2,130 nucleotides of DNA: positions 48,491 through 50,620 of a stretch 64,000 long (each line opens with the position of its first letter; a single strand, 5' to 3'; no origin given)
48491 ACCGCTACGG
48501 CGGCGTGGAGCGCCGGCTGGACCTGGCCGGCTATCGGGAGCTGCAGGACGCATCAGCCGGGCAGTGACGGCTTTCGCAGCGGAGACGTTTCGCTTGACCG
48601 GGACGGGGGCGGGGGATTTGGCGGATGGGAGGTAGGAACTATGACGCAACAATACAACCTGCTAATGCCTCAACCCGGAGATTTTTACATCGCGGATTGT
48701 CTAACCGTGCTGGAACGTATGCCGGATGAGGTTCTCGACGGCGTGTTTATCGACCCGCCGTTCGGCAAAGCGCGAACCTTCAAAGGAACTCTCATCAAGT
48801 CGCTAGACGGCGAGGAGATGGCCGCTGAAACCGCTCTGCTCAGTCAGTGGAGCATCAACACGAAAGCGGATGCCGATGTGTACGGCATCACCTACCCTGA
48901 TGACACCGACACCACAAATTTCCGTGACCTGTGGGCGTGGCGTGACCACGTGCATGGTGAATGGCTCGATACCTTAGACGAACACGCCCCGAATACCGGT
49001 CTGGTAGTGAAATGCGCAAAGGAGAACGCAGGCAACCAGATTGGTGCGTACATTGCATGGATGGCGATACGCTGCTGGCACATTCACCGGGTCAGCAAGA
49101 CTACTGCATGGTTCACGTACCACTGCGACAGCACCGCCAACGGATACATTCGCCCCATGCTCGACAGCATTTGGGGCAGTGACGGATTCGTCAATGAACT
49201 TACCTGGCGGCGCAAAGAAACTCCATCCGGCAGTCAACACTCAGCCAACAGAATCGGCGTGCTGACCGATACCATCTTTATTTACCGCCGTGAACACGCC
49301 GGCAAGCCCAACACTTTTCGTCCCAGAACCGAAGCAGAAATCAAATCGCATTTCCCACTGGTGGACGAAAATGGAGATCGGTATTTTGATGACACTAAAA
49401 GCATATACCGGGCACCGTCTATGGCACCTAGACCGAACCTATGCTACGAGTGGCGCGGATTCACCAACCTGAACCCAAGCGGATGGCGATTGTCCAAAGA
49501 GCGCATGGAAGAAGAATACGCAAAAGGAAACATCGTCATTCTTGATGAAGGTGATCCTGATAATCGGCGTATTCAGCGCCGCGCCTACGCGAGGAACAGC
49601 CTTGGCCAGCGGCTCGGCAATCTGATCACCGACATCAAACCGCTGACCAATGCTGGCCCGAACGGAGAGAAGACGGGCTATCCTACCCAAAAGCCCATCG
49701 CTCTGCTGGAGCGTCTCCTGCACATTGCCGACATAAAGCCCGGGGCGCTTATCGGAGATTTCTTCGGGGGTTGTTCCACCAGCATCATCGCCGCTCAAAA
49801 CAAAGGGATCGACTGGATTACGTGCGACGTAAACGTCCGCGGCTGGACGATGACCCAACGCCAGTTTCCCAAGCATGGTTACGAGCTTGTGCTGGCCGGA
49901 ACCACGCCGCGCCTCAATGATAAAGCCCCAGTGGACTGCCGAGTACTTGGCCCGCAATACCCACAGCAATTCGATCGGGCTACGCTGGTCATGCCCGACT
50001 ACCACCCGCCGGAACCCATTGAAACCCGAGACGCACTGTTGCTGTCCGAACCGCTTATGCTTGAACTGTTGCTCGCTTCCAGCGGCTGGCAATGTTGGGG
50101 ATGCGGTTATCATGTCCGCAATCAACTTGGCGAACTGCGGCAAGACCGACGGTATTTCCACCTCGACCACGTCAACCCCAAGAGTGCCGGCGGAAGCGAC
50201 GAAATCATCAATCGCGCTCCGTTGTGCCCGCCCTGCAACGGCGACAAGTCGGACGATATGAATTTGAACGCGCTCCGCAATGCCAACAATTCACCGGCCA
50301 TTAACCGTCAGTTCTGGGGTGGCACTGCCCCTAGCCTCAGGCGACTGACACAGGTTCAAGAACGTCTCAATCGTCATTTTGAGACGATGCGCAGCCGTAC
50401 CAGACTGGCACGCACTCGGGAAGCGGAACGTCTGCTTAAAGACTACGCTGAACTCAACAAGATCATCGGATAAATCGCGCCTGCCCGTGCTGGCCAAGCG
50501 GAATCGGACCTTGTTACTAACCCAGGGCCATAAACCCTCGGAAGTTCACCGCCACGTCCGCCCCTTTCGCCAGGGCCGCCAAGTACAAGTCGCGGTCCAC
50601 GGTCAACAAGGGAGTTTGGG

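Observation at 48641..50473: Single-chain beta-class DNA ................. fused to a C-terminal HNH nuclease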

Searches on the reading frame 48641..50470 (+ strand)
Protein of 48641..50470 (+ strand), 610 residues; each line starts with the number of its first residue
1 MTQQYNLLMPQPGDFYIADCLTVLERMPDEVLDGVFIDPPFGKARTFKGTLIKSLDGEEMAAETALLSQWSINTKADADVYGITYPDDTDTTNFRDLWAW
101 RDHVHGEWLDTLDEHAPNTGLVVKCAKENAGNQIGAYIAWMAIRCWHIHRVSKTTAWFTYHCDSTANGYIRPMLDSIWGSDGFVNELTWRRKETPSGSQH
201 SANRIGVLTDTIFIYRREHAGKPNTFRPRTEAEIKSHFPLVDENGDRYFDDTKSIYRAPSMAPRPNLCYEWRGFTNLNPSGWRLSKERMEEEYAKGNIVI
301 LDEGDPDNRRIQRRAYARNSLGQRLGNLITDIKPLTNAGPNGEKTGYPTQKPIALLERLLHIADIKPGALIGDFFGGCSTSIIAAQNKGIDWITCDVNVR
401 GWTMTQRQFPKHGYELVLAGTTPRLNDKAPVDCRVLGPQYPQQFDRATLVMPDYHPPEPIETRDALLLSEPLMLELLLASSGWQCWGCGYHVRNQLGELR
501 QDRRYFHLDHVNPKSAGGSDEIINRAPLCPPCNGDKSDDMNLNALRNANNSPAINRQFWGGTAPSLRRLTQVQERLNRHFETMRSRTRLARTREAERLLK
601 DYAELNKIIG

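Call 3: search_protein_families(library=pfam, proteins=[window:48641-50470:+], max_evalue=0.1)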
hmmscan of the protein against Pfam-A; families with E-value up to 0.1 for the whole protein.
window:48641-50470:+ (610 aa): 4 families
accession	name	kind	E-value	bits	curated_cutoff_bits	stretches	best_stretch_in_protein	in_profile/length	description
PF01555.25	N6_N4_Mtase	-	4.1e-14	53.5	26.7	1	34-398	3-212/221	DNA methylase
PF01844.29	HNH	-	1.8e-07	31.6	21.4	1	485-538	1-46/47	HNH endonuclease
PF14279.12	HNH_5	-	3.6e-05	24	27.5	1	505-547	12-54/56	HNH endonuclease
PF13395.12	HNH_4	-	0.04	14.3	22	1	504-540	16-52/54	HNH endonuclease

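Call 4: search_protein_families(library=ncbifam, proteins=[window:48641-50470:+], max_evalue=0.1)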
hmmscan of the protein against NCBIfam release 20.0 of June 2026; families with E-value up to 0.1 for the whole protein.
window:48641-50470:+ (610 aa): 5 families
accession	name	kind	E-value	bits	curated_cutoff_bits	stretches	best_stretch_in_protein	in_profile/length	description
NF008572.0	PRK11524.1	equivalog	2.3e-08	33.5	292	2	346-403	194-250/294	adenine-specific DNA-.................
NF050803.1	DnaMtaseCcrMCaul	equivalog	1.9e-07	30.3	830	1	342-398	182-236/350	adenine-specific DNA-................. CcrM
NF040563.1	guided_IscB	equivalog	1.8e-05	24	175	1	475-557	185-256/314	RNA-guided endonuclease IscB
NF010253.0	PRK13699.1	subfamily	0.00012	21.8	244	0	345-396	142-192/226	DNA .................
NF049971.1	CRISPR_Cas9d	exception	0.038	12.6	375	1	505-538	562-595/986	type II CRISPR RNA-guided endonuclease Cas9d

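Call 5: search_protein_families(library=padloc, proteins=[window:48641-50470:+], max_evalue=0.1)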
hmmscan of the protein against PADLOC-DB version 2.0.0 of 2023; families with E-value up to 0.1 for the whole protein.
window:48641-50470:+ (610 aa): 36 families (the best 25 are shown)
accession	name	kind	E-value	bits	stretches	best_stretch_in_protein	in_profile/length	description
PDLC03339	MTase_II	-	2e-25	87.4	3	128-194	51-117/399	Type II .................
PDLC03354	MTase_II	-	3.4e-22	77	1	160-411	152-384/425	Type II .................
PDLC03300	MTase_II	-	1.9e-21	74.4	3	324-412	191-279/302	Type II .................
PDLC03371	MTase_II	-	2.7e-14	51.3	2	341-399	186-242/260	Type II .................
PDLC03636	MTase_III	-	2e-13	48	2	344-400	341-396/575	Type III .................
PDLC03644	MTase_III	-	2.6e-12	44.3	1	161-389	133-367/542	Type III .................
PDLC03633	MTase_III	-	4.2e-12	43.5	2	130-231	144-242/616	Type III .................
PDLC03299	MTase_II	-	1.1e-10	39.5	2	342-407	191-255/296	Type II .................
PDLC03641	MTase_III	-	1.3e-10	38.5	1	136-382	183-425/657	Type III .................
PDLC03634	MTase_III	-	3.3e-10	37.5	1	170-381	206-422/621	Type III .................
PDLC03738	oMTase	-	3.7e-10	37.1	2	341-396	199-252/376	orphan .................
PDLC03638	MTase_III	-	5.8e-10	36.1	1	161-397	455-665/816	Type III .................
PDLC03320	MTase_II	-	1e-08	32.7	1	342-403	208-268/289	Type II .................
PDLC03238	MTase_II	-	1.9e-08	31.8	2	13-47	124-158/428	Type II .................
PDLC03216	MTase_II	-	7.6e-08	29.7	2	341-396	189-242/364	Type II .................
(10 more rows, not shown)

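Call 6: find_homologous_proteins(query=window:48641-50470:+, max_evalue=0.00001)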
Query window:48641-50470:+ (610 aa): 612 proteins with E <= 0.00001 among 8000 candidates; the best 120 are listed.
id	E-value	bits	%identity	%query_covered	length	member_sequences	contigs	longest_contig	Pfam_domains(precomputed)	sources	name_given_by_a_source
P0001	0.0e+0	1389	95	100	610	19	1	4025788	PF01844.30,PF01555.25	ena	-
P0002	0.0e+0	1088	73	100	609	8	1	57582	PF01555.25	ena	-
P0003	3.9e-128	447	42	87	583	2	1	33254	PF03602.22,PF01555.25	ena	-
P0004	5.8e-127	443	41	87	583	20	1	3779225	PF03602.22,PF01555.25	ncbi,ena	-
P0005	1.8e-124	435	41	87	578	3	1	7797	PF03602.22,PF01555.25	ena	-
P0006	6.3e-119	416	40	86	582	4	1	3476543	PF03602.22,PF01555.25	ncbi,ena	-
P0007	2.7e-117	411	41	86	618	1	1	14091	PF13395.13,PF01555.25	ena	-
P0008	4.1e-113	397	40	86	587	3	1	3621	PF03602.22,PF01555.25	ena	-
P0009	6.5e-113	396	41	86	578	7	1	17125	PF03602.22,PF01555.25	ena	-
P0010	1.7e-110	388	41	86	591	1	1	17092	PF01555.25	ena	-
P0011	5.2e-109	383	39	86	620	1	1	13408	PF01844.30,PF01555.25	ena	-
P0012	8.9e-108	379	40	86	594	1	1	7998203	PF01555.25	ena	-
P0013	3.4e-107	377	41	78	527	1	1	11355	PF01555.25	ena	-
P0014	6.4e-105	370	39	86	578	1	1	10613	PF01555.25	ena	-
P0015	2.1e-104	368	38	87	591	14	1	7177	PF01844.30,PF01555.25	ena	-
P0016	3.5e-104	368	38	87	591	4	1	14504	PF01844.30,PF01555.25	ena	-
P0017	4.0e-104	367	37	92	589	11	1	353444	PF01844.30,PF01555.25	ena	-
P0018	7.7e-104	366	38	92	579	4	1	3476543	PF01844.30,PF01555.25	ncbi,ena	-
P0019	3.2e-100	354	38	87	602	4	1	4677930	PF01844.30,PF02945.22,PF01555.25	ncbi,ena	-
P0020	2.1e-99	352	38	87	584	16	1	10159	PF01555.25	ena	-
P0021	8.8e-98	346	37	87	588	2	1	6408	PF01555.25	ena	-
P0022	1.3e-97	346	36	88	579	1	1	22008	PF01555.25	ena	-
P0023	1.6e-97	346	38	86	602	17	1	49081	PF01844.30,PF01555.25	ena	-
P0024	1.8e-97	345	37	86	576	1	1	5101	PF01844.30,PF01555.25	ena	-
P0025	2.7e-97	345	37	87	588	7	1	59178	PF01555.25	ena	-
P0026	2.7e-97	345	35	92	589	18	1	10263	PF01844.30,PF01555.25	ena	-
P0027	3.0e-97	345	37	93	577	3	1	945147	PF01844.30,PF01555.25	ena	-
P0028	1.9e-95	339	38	87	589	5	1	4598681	PF01844.30,PF01555.25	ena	-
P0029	6.7e-95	337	36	96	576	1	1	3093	PF01844.30,PF01555.25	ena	-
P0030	6.8e-95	337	37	87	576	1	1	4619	PF01844.30,PF01555.25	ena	-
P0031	1.1e-93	333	37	87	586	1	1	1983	PF01844.30,PF01555.25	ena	-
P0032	9.7e-92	326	37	78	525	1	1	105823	PF01844.30,PF01555.25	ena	-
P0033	6.0e-90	320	34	91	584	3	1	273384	PF01844.30,PF01555.25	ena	-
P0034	1.1e-89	320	36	78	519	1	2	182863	PF01844.30,PF01555.25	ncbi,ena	-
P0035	6.3e-89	317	34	87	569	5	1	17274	PF03602.22,PF01555.25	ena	-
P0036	2.1e-88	315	37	78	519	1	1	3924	PF01844.30,PF01555.25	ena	-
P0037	4.9e-88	314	36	87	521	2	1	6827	PF01844.30,PF14279.13,PF01555.25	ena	-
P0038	6.1e-88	314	38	86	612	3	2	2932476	PF01844.30,PF01555.25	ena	-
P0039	7.0e-88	314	36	75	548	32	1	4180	PF01844.30,PF14279.13,PF01555.25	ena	-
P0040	1.2e-87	313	38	75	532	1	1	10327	PF01844.30,PF01555.25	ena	-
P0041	1.6e-87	313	35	89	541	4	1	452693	PF01844.30,PF01555.25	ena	-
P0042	1.7e-86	309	35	89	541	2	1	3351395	PF01844.30,PF01555.25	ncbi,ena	-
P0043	6.4e-86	307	35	89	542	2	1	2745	PF01844.30,PF14279.13,PF01555.25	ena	-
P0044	7.2e-86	307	34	87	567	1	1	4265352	PF03602.22,PF01555.25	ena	-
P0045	9.8e-86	307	34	88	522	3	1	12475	PF01844.30,PF01555.25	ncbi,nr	ncbi:MAG: DNA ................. [Thaumarchaeota archaeon]|nr:DNA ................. [Nitrososphaerota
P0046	4.3e-85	304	44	58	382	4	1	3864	PF01555.25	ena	-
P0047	3.6e-84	301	36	88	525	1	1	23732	PF01844.30,PF01555.25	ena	-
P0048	4.2e-84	301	33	89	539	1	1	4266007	PF01844.30,PF01555.25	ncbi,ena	-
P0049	1.1e-83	300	34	89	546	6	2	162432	PF01844.30,PF01555.25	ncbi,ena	-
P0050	7.7e-83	297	34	87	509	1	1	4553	PF01844.30,PF01555.25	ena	-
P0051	1.1e-82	296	33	88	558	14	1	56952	PF01844.30,PF01555.25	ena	-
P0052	1.3e-82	296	34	87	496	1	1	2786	PF01844.30,PF14279.13,PF01555.25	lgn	-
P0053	1.3e-82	296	35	89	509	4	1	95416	PF01844.30,PF14279.13,PF01555.25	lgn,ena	-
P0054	7.7e-82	294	35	88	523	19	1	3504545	PF01844.30,PF01555.25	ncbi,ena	-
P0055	9.5e-82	293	35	87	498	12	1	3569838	PF01844.30,PF01555.25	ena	-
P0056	1.3e-81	293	36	87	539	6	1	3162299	PF01844.30,PF01555.25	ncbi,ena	-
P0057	2.2e-81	292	34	86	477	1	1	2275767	PF01844.30,PF01555.25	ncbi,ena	-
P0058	2.6e-81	292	34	88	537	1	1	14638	PF01844.30,PF01555.25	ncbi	-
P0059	2.9e-81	292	33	88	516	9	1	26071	PF01844.30,PF01555.25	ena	-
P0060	9.1e-81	290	33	88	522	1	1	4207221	PF01844.30,PF01555.25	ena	-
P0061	1.4e-80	290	34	91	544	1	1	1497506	PF01844.30,PF01555.25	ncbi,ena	-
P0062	3.3e-80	288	34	86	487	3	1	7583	PF01844.30,PF01555.25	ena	-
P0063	3.9e-80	288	42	59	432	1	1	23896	PF01555.25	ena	-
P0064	4.9e-80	288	34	88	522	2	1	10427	PF13395.13,PF01844.30,PF14279.13,PF01555.25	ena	-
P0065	1.6e-79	286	34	87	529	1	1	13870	PF01844.30,PF14279.13,PF01555.25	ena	-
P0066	6.2e-79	284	34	86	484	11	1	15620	PF01844.30,PF14279.13,PF01555.25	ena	-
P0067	6.6e-79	284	32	89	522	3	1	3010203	PF13395.13,PF01844.30,PF14279.13,PF01555.25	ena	-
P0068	1.1e-78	283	33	88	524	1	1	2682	PF13395.13,PF01844.30,PF14279.13,PF01555.25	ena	-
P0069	2.1e-78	282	34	88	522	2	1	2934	PF13395.13,PF01844.30,PF14279.13,PF01555.25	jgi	-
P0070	4.9e-78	281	33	86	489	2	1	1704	PF01844.30,PF14279.13,PF01555.25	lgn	-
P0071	7.3e-78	281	34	89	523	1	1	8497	PF01844.30,PF14279.13,PF01555.25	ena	-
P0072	7.5e-78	281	34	88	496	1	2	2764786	PF01844.30,PF01555.25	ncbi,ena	-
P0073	1.6e-77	279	32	85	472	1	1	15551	PF02086.22,PF01844.30,PF14279.13,PF01555.25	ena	-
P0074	1.6e-77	279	33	87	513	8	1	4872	PF01844.30,PF01555.25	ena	-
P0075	2.1e-77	279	32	88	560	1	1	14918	PF01844.30,PF14279.13,PF01555.25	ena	-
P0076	2.1e-77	279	34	86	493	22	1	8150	PF13395.13,PF01844.30,PF14279.13,PF01555.25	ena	-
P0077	2.6e-77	279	33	86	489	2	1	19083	PF01844.30,PF01555.25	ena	-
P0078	6.8e-77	277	35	78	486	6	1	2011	PF01844.30,PF01555.25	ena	-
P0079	8.4e-77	277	34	88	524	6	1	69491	PF01844.30,PF14279.13,PF01555.25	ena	-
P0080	9.8e-77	277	34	88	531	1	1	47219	PF01844.30,PF14279.13,PF01555.25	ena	-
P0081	1.1e-76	277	34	86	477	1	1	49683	PF01844.30,PF14279.13,PF01555.25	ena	-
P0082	2.0e-76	276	33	88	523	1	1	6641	PF13395.13,PF01844.30,PF14279.13,PF01555.25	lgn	-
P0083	2.4e-76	276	33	87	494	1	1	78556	PF13395.13,PF01844.30,PF14279.13,PF01555.25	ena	-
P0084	5.8e-76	274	36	77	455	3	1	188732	PF01844.30,PF14279.13,PF01555.25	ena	-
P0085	7.8e-76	274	34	86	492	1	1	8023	PF13395.13,PF01844.30,PF01555.25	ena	-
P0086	2.9e-75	272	34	86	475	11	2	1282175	PF01844.30,PF14279.13,PF01555.25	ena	-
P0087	5.2e-75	271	33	86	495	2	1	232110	PF01844.30,PF14279.13,PF01555.25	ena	-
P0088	5.6e-75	271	39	65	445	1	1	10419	PF01844.30,PF02945.22,PF01555.25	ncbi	-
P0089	5.8e-75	271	33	85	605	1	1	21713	PF03602.22,PF01555.25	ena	-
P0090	6.5e-75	271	32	89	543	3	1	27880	PF01844.30,PF01555.25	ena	-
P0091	8.1e-75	271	34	88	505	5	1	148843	PF01844.30,PF01555.25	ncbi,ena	-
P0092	8.5e-75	270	33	87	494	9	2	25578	PF13395.13,PF01844.30,PF14279.13,PF01555.25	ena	-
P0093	1.1e-74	270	33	86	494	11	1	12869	PF13395.13,PF01844.30,PF14279.13,PF01555.25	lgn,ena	-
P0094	1.5e-74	270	32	88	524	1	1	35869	PF13395.13,PF01844.30,PF14279.13,PF01555.25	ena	-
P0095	1.6e-74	270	33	88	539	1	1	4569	PF01844.30,PF14279.13,PF01555.25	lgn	-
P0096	2.1e-74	269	33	88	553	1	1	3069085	PF01844.30,PF02945.22,PF14279.13,PF01555.25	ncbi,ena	-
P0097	5.7e-74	268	33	86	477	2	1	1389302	PF01844.30,PF14279.13,PF01555.25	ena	-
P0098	5.7e-74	268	33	86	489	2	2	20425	PF01844.30,PF02945.22,PF14279.13,PF01555.25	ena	-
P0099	6.9e-74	267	32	86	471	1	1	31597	PF01844.30,PF14279.13,PF01555.25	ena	-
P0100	7.2e-74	267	34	86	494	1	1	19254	PF01844.30,PF14279.13,PF01555.25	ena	-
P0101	7.3e-74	267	33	85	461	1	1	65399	PF01844.30,PF14279.13,PF01555.25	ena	-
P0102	9.0e-74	267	32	86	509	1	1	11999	PF01844.30,PF01555.25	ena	-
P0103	1.2e-73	267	33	86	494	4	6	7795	PF13395.13,PF01844.30,PF14279.13,PF01555.25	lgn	-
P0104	1.2e-73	267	33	86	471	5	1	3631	PF01844.30,PF14279.13,PF01555.25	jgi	-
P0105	1.4e-73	266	33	87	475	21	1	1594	PF01844.30,PF14279.13,PF01555.25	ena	-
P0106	1.7e-73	266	36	69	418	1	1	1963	PF01844.30,PF01555.25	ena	-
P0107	1.8e-73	266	32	85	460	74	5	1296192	PF01844.30,PF14279.13,PF01555.25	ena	-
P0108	2.1e-73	266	32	85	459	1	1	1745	PF01844.30,PF14279.13,PF01555.25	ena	-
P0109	4.3e-73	265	33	85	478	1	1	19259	PF01844.30,PF14279.13,PF01555.25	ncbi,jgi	jgi:DNA modification methylase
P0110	5.1e-73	265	33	86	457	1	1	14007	PF01844.30,PF14279.13,PF01555.25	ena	-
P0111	5.5e-73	264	33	85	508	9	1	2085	PF01844.30,PF14279.13,PF01555.25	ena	-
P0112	5.6e-73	264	32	86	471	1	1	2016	PF01844.30,PF14279.13,PF01555.25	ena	-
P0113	6.0e-73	264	32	86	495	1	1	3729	PF01844.30,PF14279.13,PF01555.25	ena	-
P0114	7.7e-73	264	33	86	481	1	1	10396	PF01844.30,PF14279.13,PF01555.25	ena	-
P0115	1.1e-72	263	34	86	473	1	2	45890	PF01844.30,PF14279.13,PF01555.25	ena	-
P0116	1.3e-72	263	32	87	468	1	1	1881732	PF01844.30,PF14279.13,PF01555.25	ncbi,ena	-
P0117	2.0e-72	263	33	86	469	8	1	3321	PF01844.30,PF14279.13,PF01555.25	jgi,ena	-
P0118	2.9e-72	262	33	87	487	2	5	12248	PF01844.30,PF14279.13,PF01555.25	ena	-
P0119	3.5e-72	262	33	86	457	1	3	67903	PF01844.30,PF14279.13,PF01555.25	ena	-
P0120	3.7e-72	262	32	88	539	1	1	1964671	PF01844.30,PF14279.13,PF01555.25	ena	-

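Call 7: search_solved_structures(query=window:48641-50470:+, max_evalue=0.01, show_alignments=2)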
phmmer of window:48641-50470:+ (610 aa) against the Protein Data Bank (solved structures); distinct sequences matched with E-value up to 0.01: 8.
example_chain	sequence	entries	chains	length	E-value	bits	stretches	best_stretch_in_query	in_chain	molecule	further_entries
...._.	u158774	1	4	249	3.1e-07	32.3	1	307-399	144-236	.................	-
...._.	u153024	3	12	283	3.2e-07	32.2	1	307-399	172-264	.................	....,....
1eg2_A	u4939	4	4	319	1.2e-06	30.4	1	339-395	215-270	MODIFICATION METHYLASE RSRI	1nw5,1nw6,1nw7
1nw8_A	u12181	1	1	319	1.2e-06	30.4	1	339-395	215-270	MODIFICATION METHYLASE RSRI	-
6ghc_A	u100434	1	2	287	0.0002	23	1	442-536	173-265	5-methylcytosine-specific restriction enzyme A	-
6pbd_A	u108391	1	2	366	0.00023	22.8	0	339-393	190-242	Modification methylase CcrMI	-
1boo_A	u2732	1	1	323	0.0047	18.5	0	12-45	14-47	PROTEIN (N-4 CYTOSINE-SPECIFIC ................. PVU II)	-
1g60_A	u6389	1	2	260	0.0075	17.8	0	344-400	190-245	Adenine-specific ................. MboIIA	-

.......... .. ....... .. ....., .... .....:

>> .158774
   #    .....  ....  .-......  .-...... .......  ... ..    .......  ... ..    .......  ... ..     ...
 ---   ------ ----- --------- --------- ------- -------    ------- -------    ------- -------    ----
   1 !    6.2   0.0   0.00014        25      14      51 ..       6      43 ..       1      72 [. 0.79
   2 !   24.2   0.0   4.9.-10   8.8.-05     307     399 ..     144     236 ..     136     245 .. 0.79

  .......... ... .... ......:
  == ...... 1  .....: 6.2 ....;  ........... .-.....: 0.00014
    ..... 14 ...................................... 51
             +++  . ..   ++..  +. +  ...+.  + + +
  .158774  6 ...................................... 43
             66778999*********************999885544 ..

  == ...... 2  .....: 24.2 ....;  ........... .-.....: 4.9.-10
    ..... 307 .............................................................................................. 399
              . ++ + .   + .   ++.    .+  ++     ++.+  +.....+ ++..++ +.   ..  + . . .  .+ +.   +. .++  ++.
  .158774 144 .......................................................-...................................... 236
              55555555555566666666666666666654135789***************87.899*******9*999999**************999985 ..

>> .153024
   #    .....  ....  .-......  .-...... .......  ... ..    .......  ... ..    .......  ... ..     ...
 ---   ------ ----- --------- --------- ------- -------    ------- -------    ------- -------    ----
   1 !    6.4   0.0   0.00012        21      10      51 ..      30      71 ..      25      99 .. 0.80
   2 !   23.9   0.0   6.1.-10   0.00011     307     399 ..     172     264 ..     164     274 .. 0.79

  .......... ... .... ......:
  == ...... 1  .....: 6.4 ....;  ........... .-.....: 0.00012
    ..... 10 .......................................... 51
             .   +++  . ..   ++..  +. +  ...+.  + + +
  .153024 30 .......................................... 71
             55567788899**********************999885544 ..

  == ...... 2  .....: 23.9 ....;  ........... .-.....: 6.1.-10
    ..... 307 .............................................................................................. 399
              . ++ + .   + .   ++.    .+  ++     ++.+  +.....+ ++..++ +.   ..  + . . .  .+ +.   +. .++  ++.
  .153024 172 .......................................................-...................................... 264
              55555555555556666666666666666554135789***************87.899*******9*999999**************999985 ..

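Call 9: search_dna_similar(query=window:48641-50470:+, collection=phages, mode=protein, max_rows=25)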
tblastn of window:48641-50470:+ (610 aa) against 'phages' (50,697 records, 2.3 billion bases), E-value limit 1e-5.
Records with a match: 33; places in all: 33; records where one place covers at least 80% of the query: 0.
Best place of each record, by identity: <60% 33.
By first word of the organism name: Streptomyces 22; Mycobacterium 5; Geobacillus 2; Marinitoga 1; Anaerosphaera 1; Bacteriophage 1; uncultured 1.
By host as written in the record: Streptomyces lividans JI 1326 15; Streptomyces griseus ATCC 10137 5; - 5; Mycobacterium smegmatis mc2 155 4; Streptomyces lividans JI1326 1; Streptomyces xanthochromogenes NRRL B-5410 1; Mycobacterium smegmatis mc#155 1; Anaerosphaera 1.
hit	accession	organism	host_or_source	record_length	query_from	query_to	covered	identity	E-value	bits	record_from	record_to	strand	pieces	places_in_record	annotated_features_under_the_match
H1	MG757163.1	Streptomyces phage OzzyJ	Streptomyces lividans JI1326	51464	15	458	73%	30.8%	3e-42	169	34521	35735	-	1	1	DNA methylase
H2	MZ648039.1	Streptomyces phage RedBear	Streptomyces lividans JI 1326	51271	15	458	73%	30.5%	3e-41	167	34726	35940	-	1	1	49: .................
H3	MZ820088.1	Streptomyces phage Katalie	Streptomyces lividans JI 1326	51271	15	458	73%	30.5%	3e-41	167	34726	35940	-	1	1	48: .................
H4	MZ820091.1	Streptomyces phage South40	Streptomyces lividans JI 1326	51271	15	458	73%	30.5%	3e-41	167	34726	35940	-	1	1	48: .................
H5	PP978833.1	Streptomyces phage Emaanora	Streptomyces lividans JI 1326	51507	15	458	73%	30.4%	1e-40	164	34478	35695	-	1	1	51: DNA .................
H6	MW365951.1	Streptomyces phage Hippo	Streptomyces lividans JI 1326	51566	15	458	73%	30.0%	1e-38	158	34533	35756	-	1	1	48: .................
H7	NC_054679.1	Streptomyces phage Werner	Streptomyces lividans JI 1326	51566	15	458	73%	30.0%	1e-38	158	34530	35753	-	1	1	48: DNA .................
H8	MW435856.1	Streptomyces phage Werner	Streptomyces lividans JI 1326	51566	15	458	73%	30.0%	1e-38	158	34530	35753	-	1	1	48: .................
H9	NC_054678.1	Streptomyces phage Yasdnil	Streptomyces griseus ATCC 10137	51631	15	458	73%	29.9%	2e-40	164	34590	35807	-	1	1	48: DNA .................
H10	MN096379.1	Streptomyces phage Yasdnil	Streptomyces griseus ATCC 10137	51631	15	458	73%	29.9%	2e-40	164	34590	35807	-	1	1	48: DNA methylase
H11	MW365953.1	Streptomyces phage Dwayne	Streptomyces lividans JI 1326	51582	15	458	73%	29.1%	3e-36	151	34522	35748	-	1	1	48: DNA methylase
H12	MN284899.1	Streptomyces phage Whatever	Streptomyces lividans JI 1326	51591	15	458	73%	29.1%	3e-36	151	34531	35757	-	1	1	48: DNA methylase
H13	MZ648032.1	Streptomyces phage Chucky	Streptomyces lividans JI 1326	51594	15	458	73%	29.1%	3e-36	151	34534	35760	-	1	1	48: DNA methylase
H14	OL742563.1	Streptomyces phage Snorlax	Streptomyces lividans JI 1326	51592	15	458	73%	29.1%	3e-36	151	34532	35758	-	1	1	48: DNA methylase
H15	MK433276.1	Streptomyces phage Asten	Streptomyces griseus ATCC 10137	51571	15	458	73%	28.6%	2e-35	149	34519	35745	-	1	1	48: DNA methylase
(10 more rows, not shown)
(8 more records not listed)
